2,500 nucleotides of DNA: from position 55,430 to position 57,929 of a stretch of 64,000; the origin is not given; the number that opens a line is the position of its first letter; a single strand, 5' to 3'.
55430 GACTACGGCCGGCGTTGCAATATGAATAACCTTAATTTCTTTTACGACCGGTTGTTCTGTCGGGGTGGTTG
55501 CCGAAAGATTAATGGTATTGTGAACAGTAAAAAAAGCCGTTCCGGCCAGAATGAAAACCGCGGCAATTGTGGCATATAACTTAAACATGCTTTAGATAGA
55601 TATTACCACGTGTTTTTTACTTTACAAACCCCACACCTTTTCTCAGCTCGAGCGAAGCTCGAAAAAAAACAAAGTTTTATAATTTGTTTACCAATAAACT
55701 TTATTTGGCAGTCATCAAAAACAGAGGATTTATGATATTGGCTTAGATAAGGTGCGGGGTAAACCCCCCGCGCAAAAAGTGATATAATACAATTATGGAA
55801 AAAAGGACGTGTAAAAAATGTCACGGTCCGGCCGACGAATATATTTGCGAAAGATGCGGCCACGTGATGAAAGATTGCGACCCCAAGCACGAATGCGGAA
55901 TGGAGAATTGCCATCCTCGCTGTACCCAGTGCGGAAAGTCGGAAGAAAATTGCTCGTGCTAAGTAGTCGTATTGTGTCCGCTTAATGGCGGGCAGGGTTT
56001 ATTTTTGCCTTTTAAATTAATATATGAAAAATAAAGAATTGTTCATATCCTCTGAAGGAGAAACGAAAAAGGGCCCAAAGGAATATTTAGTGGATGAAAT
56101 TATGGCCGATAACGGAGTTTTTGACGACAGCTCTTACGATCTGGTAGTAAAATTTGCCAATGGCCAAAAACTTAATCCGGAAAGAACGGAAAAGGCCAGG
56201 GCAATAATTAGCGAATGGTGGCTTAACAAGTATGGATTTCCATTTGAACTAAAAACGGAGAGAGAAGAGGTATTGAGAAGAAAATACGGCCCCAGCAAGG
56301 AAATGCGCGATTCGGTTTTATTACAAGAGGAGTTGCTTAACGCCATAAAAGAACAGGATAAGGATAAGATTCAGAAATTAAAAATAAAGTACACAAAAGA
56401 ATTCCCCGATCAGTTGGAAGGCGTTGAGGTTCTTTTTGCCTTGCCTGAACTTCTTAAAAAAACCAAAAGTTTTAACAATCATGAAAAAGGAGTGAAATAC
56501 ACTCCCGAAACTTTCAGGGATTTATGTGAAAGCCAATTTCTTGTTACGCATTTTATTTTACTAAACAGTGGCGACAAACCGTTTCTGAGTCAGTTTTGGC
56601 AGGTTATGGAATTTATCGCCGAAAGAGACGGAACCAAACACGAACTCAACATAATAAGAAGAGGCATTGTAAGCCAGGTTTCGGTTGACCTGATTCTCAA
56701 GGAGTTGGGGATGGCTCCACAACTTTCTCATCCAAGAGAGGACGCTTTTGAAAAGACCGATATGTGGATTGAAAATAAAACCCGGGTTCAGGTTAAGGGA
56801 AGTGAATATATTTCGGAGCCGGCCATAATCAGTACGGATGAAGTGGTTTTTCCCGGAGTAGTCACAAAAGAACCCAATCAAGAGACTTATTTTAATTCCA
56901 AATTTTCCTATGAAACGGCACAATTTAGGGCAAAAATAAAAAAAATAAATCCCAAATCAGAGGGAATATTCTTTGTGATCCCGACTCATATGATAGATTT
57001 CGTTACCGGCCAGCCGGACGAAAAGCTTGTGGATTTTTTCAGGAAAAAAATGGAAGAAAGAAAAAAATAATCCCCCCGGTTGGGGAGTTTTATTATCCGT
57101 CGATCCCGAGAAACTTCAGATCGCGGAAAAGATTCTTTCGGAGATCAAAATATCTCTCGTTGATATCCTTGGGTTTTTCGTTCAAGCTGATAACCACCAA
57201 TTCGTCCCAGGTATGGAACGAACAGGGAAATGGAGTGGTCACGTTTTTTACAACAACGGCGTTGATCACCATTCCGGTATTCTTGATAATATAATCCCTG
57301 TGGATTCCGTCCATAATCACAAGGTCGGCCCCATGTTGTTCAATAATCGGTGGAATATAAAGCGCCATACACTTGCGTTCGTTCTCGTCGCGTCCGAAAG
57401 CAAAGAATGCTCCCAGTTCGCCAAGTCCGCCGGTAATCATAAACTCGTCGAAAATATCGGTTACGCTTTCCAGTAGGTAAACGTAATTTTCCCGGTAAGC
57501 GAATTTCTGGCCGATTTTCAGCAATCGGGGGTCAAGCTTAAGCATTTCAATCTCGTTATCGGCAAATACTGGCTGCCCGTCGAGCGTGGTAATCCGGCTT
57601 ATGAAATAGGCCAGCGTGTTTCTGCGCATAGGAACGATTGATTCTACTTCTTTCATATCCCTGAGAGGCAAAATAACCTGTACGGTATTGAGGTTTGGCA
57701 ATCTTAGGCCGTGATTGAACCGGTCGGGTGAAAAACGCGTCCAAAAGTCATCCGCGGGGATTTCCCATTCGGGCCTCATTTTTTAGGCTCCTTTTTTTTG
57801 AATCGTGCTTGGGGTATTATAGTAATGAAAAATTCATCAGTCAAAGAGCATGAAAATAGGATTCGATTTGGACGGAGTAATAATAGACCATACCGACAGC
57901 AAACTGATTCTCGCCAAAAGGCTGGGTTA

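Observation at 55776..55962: Leaderless 55-aa ORF with 12 cysteines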

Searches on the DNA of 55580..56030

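Call 95: search_rna_families(source=window, start=55580, end=56030, threshold=evalue, max_evalue=1)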
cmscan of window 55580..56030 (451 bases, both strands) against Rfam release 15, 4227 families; matches with E-value up to 1: 0.
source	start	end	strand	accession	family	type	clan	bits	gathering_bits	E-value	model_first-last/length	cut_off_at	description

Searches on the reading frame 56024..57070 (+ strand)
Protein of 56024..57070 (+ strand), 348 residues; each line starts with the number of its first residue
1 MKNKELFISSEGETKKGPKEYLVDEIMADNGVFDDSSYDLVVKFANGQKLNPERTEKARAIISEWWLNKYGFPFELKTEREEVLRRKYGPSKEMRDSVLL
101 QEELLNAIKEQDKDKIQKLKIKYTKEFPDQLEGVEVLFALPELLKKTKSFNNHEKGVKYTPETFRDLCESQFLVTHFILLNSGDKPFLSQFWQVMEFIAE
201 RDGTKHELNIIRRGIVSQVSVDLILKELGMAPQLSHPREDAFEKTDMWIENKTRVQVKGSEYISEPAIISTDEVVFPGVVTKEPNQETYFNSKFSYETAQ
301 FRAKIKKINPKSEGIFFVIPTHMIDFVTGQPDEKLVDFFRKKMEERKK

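Call 3: search_protein_families(library=pfam, proteins=[window:56024-57070:+], max_evalue=1)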
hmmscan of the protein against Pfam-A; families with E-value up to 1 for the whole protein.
window:56024-57070:+ (348 aa): 0 families

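Call 4: search_protein_families(library=ncbifam, proteins=[window:56024-57070:+], max_evalue=1)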
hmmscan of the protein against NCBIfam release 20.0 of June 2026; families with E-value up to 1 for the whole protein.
window:56024-57070:+ (348 aa): 0 families

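Call 8: find_related_loci(query=window:56024-57067:+, collection=genome_contigs, flank=5000)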
Query window:56024-57067:+ (348 aa) in genome_contigs; peptide patterns used: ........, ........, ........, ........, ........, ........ (x = any residue, [..] = any of these).
71 stretches matched a pattern, but none encodes a relative of the query by tblastn (E <= 1e-3).

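Call 13: find_encoding_contigs(protein=window:56024-57067:+, flank=10000, max_places=6)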
Protein window:56024-57067:+ (348 aa): 14 contigs read that carry it; 6 places shown.
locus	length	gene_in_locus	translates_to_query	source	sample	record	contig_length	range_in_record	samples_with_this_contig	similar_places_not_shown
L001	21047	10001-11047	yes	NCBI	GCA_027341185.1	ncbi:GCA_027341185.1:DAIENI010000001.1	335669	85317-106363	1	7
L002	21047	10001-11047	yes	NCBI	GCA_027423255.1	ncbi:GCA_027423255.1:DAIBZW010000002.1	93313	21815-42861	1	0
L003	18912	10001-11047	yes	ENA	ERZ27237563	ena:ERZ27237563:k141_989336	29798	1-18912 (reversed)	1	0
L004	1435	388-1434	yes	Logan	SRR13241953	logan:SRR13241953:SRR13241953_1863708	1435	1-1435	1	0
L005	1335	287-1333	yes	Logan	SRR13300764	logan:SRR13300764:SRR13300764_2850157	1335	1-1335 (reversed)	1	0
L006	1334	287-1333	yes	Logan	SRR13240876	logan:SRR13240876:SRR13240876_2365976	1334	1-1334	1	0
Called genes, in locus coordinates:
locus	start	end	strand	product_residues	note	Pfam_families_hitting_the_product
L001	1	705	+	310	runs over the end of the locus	PF00413:Peptidase_M10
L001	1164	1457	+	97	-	PF00581:Rhodanese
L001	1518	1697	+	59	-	-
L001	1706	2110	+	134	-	PF07883:Cupin_2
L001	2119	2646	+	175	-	PF04173:DoxD (weak)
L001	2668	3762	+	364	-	PF00149:Metallophos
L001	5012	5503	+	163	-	PF03073:TspO_MBR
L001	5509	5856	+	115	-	PF04343:DUF488, PF22751:DUF488-N3a, PF22752:DUF488-N3i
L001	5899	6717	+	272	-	PF00528:BPD_transp_1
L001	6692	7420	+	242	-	PF00005:ABC_tran, PF02463:SMC_N (faint), PF13401:AAA_22 (faint), PF13304:AAA_21 (faint)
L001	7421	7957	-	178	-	-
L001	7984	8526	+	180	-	PF01931:NTPase_I-T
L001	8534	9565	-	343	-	PF13200:DUF4015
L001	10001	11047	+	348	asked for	-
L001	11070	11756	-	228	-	-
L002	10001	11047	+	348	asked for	-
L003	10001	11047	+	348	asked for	-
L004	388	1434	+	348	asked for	?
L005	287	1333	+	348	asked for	?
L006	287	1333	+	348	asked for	?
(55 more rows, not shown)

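Call 66: find_related_loci(query=A3, collection=metagenome_contigs, flank=2500)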
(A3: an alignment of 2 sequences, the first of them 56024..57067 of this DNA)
Query A3 (348 aa) in metagenome_contigs; peptide patterns used: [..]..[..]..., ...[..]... (x = any residue, [..] = any of these).
157 stretches matched a pattern; 1 encode a relative of the query (tblastn E <= 1e-3); 1 distinct loci.
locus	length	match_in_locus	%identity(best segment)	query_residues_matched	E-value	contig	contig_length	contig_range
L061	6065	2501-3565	66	1-347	1e-156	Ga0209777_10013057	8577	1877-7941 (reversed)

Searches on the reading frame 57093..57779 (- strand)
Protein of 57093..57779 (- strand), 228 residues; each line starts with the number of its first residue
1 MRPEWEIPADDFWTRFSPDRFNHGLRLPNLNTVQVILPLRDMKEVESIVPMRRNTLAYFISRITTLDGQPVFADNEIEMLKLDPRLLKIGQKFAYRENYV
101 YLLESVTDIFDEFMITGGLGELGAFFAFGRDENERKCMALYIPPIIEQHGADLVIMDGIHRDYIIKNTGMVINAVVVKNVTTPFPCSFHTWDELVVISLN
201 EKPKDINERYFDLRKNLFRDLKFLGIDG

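Call 3: search_protein_families(library=pfam, proteins=[window:57093-57779:-], max_evalue=1)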
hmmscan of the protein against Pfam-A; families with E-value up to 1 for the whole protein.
window:57093-57779:- (228 aa): 1 family
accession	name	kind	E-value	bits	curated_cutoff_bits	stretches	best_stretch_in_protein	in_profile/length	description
PF09376.16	NurA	-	0.094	12.6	21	1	147-225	88-134/254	NurA domain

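Call 4: search_protein_families(library=ncbifam, proteins=[window:57093-57779:-], max_evalue=1)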
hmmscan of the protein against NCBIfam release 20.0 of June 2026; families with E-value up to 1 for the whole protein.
window:57093-57779:- (228 aa): 0 families
